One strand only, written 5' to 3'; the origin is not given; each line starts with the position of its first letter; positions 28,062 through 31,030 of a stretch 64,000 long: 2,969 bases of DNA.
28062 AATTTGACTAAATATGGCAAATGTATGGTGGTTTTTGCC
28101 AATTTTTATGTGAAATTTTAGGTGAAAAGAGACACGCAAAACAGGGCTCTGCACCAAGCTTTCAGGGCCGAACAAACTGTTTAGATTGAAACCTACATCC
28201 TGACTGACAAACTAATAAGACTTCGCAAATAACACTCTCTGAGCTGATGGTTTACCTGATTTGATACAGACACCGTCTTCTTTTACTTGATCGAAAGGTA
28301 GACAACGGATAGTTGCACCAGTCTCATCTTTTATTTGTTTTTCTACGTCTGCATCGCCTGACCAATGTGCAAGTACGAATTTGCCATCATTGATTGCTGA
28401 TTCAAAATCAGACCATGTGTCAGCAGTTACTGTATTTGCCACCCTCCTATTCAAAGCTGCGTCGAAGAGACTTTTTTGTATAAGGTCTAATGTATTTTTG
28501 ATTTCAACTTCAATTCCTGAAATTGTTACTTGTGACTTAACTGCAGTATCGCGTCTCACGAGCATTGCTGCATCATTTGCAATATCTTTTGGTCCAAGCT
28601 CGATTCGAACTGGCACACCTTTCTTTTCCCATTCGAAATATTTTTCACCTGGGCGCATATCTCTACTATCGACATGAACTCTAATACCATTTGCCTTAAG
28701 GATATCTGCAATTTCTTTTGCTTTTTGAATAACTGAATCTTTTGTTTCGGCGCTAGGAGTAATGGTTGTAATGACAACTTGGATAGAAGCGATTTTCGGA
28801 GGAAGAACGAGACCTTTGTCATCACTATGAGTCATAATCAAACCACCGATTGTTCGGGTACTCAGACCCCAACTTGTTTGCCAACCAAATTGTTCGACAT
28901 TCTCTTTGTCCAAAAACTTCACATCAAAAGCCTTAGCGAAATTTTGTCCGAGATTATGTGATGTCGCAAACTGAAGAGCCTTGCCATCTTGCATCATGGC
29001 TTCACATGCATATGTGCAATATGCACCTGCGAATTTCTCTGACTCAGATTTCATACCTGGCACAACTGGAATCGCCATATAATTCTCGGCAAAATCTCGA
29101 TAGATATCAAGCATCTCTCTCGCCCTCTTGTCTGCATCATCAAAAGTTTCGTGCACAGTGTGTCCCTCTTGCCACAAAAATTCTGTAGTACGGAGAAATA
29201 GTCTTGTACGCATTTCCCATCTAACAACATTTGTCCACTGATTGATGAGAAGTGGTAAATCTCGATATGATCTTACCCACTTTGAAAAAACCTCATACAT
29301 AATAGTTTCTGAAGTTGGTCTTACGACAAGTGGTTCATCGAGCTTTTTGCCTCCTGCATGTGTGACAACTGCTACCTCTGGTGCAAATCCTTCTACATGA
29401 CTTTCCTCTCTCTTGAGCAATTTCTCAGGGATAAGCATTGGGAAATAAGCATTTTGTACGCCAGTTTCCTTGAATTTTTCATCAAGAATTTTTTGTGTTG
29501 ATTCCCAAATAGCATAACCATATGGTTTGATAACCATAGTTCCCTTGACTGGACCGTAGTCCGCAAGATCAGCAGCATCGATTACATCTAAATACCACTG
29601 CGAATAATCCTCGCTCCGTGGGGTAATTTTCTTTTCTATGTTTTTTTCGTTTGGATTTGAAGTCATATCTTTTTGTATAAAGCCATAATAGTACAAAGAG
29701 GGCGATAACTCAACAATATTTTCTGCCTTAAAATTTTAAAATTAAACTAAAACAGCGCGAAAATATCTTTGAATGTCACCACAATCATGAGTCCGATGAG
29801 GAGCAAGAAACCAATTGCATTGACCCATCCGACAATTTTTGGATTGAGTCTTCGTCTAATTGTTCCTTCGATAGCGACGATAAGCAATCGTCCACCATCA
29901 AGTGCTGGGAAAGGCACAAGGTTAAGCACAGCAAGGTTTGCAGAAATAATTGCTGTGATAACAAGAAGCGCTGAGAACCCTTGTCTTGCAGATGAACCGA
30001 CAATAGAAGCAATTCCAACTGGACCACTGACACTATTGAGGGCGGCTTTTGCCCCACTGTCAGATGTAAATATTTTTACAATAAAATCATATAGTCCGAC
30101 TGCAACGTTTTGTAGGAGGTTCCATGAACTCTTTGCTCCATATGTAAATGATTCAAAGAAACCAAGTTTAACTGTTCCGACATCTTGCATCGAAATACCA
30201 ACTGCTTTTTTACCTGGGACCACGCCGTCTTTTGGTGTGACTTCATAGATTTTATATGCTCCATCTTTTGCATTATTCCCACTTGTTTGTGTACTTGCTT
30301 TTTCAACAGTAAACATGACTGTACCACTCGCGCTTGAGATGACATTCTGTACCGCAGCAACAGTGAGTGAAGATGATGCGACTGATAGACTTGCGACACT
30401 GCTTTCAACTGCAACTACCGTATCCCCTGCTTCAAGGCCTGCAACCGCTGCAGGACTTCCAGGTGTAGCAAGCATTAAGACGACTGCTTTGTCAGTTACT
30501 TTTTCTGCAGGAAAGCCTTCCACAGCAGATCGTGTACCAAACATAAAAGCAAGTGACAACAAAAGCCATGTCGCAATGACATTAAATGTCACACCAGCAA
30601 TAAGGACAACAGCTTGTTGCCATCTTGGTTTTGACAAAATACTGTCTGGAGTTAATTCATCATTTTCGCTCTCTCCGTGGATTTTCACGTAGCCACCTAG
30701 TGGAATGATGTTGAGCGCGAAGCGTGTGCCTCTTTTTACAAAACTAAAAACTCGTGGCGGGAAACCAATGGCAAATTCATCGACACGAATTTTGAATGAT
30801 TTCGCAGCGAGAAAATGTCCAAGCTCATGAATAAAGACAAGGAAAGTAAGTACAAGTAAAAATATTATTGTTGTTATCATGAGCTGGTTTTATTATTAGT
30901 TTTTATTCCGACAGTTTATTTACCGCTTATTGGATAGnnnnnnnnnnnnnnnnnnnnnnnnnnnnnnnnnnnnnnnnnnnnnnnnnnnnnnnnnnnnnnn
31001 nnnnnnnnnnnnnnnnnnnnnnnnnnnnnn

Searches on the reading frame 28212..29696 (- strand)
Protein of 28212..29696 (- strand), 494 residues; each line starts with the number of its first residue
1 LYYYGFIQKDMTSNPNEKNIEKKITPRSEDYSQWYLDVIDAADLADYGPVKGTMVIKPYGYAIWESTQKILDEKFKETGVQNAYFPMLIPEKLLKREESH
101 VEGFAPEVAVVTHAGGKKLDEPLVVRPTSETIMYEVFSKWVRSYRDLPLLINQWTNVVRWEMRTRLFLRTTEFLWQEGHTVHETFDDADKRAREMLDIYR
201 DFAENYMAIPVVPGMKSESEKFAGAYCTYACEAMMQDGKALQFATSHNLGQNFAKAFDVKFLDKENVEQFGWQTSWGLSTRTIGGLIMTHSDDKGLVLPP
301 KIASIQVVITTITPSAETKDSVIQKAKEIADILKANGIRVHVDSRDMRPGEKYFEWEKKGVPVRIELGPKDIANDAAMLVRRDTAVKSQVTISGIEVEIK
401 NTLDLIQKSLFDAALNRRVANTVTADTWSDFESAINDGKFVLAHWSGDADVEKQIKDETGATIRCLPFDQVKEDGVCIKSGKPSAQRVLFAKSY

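Call 14: search_protein_families(library=pfam, proteins=[window:28212-29696:-], max_evalue=0.0001)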
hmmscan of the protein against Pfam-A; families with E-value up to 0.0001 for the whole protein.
window:28212-29696:- (494 aa): 3 families
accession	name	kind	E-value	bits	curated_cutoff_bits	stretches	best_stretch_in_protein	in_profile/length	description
PF09180.16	ProRS-C_1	-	7.8e-24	84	31.5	1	428-494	1-71/71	Prolyl-tRNA synthetase, C-terminal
PF00587.30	tRNA-synt_2b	-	6.5e-20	72.4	29.3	1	120-286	8-175/179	tRNA synthetase class II core domain (G, H, P, S and T)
PF03129.25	HGTP_anticodon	-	1.5e-17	64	21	1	306-400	1-92/94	Anticodon binding domain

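Call 20: find_related_loci(query=window:28212-29696:-, collection=genome_contigs, flank=2000)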
Query window:28212-29696:- (494 aa) in genome_contigs; peptide patterns used: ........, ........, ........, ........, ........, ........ (x = any residue, [..] = any of these).
274 stretches matched a pattern; 190 encode a relative of the query (tblastn E <= 1e-3); the best 80 are kept; 80 distinct loci.
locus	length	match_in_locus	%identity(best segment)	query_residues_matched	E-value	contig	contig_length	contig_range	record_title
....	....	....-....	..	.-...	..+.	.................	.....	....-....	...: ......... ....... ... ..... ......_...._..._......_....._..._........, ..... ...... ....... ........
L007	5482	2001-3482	74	1-494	0e+0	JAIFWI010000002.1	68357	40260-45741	MAG: Candidatus Parcubacteria bacterium isolate viral-cat_42_20 PAFVLPS_2018_scaffold_876, whole genome shotgun sequence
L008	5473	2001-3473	74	1-494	0e+0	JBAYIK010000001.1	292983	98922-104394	MAG: Candidatus Paceibacterota bacterium isolate SO_2016_GW1_29 scaffold00050_OW334_2016, whole genome shotgun sequence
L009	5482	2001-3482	75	1-494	0e+0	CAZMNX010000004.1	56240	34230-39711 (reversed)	MAG TPA_asm: uncultured Candidatus Saccharibacteria bacterium isolate SRP272421_co2_491 genome assembly, contig: NODE_87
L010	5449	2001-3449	76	13-494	0e+0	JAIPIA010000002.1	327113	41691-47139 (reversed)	MAG: Candidatus Paceibacterota bacterium isolate Tobar12.5m-G42 Tobar12-5m-C13, whole genome shotgun sequence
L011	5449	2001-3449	76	13-494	0e+0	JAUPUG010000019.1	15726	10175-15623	MAG: Patescibacteria group bacterium isolate erpe_2018_sw_12hr_WHONDRS-SW48-000089_B_bin.38 scaffold_122695, whole genom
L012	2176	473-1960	74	1-494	0e+0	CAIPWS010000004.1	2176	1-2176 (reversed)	uncultured bacterium isolate Umea2p3_bin-1408 genome assembly, contig: bin-1408:004/148, whole genome shotgun sequence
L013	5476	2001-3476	73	3-494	0e+0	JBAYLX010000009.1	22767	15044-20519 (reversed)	MAG: Candidatus Paceibacterota bacterium isolate SO_2016_LW1_25 scaffold02070_LW64-88_2016, whole genome shotgun sequenc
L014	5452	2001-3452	74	11-494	0e+0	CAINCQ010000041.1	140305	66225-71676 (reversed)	uncultured bacterium isolate AM-2014-D8_bin-0821 genome assembly, contig: bin-0821:41/42, whole genome shotgun sequence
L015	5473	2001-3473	72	4-494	0e+0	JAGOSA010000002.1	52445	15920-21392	MAG: Candidatus Paceibacterota bacterium isolate Gw_Eff_bin_298 Gw_Eff_973_length_52445_cov_19.800031, whole genome shot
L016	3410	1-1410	76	25-494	0e+0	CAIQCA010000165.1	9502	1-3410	uncultured bacterium isolate AM_bin-1725 genome assembly, contig: bin-1725:165/167, whole genome shotgun sequence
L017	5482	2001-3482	74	1-494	0e+0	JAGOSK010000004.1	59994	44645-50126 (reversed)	MAG: Candidatus Paceibacterota bacterium isolate Gw_Eff_bin_316 Gw_Eff_733_length_59994_cov_25.743782, whole genome shot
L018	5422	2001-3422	72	21-494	0e+0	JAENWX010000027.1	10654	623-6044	MAG: Candidatus Paceibacterota bacterium isolate 5_8_m_bin13 k141_985965_length_10654_cov_54.0000, whole genome shotgun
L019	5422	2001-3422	73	21-494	0e+0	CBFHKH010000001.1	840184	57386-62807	MAG: Minisyncoccia bacterium isolate AGTU_16_bin_21_orig genome assembly, contig: AGTU_16_bin_21_orig_AGTU_16_c_00000000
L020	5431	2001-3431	71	18-494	0e+0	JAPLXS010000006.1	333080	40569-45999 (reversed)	MAG: Candidatus Nomurabacteria bacterium isolate LacPavin_0419_WC53_MAG_32_16 LacPavin_0419_WC53_scaffold_227328, whole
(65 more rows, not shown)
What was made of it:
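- Tried and rejected: Taxonomy was obtained from ProRS instead (call 20).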

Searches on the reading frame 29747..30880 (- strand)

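Call 14: search_protein_families(library=pfam, proteins=[window:29747-30880:-], max_evalue=0.0001)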
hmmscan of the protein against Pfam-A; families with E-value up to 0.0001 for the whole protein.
window:29747-30880:- (377 aa): 2 families
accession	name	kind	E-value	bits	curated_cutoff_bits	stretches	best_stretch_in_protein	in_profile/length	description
PF02163.28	Peptidase_M50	-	3.7e-55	187.1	27.2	1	7-363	2-220/221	Peptidase family M50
PF17820.7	PDZ_6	-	6.3e-05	23.1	27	0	139-160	6-27/54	PDZ domain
